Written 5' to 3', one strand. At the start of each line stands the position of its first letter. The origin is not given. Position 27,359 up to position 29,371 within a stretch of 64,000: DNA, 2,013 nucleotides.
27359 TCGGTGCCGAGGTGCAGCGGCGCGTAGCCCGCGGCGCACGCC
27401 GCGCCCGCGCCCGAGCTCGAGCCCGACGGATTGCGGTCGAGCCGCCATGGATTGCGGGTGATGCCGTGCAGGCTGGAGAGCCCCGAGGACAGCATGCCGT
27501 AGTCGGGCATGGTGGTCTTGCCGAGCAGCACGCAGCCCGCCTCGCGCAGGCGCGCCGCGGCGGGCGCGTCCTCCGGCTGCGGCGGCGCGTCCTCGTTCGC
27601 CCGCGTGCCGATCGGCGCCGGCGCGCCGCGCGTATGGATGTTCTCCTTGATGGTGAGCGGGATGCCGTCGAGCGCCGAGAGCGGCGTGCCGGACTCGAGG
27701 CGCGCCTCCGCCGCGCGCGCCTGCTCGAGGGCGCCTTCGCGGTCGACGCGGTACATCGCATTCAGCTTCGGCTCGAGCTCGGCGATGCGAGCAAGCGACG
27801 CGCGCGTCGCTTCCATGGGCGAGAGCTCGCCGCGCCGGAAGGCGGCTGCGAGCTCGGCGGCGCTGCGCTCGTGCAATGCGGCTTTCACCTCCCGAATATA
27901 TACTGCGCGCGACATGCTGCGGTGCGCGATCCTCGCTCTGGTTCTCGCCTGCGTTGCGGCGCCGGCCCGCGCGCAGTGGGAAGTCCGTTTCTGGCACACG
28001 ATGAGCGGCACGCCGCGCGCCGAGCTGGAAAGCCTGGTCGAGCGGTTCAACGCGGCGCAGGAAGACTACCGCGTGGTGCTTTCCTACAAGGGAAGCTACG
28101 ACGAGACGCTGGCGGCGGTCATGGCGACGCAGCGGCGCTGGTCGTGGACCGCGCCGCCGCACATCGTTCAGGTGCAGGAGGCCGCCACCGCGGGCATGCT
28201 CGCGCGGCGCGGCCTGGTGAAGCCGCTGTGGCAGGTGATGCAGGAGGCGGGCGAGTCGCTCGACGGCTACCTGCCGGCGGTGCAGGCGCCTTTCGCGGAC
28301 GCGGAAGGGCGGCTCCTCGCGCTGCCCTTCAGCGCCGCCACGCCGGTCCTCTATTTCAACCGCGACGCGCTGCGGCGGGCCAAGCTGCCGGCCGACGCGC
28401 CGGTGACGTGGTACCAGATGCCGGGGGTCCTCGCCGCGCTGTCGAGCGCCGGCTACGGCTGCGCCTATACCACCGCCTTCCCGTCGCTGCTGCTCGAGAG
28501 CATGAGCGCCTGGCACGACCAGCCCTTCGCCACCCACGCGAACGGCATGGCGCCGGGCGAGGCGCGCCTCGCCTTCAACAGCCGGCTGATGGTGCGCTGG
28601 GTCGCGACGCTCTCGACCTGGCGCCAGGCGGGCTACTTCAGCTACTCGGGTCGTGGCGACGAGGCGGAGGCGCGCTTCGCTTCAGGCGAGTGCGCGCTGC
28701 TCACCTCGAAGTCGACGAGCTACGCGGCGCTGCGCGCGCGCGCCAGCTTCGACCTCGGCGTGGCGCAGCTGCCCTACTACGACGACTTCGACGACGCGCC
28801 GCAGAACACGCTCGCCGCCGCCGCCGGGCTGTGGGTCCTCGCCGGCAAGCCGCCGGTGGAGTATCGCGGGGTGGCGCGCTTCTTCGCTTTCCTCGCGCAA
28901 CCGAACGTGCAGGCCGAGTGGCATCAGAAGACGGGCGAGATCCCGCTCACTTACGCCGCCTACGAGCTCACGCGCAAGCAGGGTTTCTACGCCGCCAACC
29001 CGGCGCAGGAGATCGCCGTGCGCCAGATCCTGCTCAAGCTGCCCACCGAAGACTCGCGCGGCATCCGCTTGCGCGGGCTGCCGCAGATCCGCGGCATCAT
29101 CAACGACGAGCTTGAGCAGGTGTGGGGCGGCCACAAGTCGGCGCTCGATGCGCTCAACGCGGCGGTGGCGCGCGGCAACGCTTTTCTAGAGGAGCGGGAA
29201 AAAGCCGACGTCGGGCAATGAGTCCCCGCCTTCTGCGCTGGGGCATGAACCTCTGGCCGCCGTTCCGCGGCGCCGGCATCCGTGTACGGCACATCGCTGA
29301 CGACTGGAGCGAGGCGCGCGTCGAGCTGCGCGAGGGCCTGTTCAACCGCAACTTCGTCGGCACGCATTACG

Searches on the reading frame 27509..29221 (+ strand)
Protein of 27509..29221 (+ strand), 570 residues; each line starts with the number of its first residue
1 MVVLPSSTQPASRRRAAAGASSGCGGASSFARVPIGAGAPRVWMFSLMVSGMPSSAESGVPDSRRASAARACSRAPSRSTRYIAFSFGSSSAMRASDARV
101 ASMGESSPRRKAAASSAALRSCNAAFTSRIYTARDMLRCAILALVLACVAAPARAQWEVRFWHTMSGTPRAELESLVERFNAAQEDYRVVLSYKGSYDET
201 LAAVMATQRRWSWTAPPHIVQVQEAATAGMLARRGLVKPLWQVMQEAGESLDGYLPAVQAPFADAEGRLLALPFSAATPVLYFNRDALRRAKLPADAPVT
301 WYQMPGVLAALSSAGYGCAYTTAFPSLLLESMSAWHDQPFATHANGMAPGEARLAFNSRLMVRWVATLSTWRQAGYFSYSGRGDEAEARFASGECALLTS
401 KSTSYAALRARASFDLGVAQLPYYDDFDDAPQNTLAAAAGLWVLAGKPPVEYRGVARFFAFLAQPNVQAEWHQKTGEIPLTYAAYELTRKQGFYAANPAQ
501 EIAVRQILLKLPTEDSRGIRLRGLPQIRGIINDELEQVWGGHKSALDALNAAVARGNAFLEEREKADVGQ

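Call 90: search_protein_families(library=pfam, proteins=[window:27509-29221:+], max_evalue=0.00001)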
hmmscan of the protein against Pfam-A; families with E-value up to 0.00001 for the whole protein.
window:27509-29221:+ (570 aa): 2 families
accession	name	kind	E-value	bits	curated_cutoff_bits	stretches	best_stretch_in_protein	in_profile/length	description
PF13416.11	SBP_bac_8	-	1.2e-25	91.3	27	1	176-498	2-275/279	Bacterial extracellular solute-binding protein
PF01547.30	SBP_bac_1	-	5.5e-13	50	26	1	171-468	8-306/307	Bacterial extracellular solute-binding protein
